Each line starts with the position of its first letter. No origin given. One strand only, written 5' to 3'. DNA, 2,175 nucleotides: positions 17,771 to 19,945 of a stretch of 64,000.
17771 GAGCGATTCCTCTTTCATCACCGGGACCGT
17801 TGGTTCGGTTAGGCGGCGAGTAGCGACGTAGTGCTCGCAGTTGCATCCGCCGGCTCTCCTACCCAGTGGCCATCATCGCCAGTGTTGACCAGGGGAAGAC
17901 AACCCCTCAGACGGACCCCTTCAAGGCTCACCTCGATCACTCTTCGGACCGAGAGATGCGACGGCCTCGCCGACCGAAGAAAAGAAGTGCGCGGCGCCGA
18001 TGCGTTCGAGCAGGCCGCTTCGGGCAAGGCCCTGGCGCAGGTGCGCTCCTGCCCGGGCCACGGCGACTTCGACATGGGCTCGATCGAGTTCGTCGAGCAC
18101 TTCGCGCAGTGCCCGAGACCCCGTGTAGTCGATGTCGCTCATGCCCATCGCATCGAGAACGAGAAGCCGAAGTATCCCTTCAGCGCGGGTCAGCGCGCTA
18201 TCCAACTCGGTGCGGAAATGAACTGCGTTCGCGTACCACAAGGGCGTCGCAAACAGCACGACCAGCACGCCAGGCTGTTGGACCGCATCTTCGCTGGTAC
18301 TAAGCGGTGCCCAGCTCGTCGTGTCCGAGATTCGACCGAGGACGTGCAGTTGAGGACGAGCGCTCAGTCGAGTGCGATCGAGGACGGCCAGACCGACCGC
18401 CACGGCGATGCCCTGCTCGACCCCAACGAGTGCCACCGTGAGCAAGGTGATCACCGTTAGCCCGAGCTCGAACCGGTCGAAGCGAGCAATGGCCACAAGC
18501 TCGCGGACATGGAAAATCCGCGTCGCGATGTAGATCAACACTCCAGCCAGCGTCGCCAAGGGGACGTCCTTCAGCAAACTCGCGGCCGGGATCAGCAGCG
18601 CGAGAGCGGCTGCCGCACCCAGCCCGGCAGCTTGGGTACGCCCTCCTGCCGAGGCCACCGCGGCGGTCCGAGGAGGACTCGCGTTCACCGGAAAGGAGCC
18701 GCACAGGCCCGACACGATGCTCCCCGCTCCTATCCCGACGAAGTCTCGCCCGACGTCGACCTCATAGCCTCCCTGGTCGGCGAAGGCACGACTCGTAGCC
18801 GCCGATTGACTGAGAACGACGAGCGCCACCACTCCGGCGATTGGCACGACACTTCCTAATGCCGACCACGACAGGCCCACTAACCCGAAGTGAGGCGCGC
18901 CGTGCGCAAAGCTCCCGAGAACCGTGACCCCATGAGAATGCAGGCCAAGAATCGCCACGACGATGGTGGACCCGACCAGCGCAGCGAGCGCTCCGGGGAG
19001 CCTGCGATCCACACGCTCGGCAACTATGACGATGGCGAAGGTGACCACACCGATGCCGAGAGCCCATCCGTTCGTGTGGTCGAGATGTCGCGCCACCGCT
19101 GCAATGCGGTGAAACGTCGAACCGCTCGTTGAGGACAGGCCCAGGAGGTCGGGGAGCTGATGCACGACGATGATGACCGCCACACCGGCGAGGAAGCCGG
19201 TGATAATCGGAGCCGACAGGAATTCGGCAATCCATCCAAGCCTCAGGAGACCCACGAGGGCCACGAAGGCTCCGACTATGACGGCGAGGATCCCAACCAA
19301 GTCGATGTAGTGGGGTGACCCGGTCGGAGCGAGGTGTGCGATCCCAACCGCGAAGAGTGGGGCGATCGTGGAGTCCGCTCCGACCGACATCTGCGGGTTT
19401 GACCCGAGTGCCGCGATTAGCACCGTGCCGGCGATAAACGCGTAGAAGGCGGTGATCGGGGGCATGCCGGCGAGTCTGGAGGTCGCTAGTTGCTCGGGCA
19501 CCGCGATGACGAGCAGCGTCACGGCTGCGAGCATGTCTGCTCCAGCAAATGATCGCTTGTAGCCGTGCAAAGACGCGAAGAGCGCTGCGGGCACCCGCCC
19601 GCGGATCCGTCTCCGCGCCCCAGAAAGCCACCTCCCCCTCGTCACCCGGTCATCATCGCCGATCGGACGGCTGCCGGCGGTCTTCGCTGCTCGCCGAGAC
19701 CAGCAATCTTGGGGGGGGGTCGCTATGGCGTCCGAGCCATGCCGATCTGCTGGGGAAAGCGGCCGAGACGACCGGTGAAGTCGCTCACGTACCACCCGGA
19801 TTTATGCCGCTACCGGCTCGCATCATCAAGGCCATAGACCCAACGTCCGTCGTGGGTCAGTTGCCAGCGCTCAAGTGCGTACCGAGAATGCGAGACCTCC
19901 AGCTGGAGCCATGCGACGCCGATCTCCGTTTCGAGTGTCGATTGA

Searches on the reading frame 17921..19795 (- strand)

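Call 74: search_protein_families(library=pfam, proteins=[window:17921-19795:-], max_evalue=0.001)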
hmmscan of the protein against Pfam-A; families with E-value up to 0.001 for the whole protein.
window:17921-19795:- (624 aa): 2 families
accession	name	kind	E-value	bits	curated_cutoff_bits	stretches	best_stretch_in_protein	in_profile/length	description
PF00916.26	Sulfate_transp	-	3.3e-68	230.6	23.2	1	86-450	3-380/380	Sulfate permease family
PF01740.26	STAS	-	5.8e-13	49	22.6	1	504-611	4-106/106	STAS domain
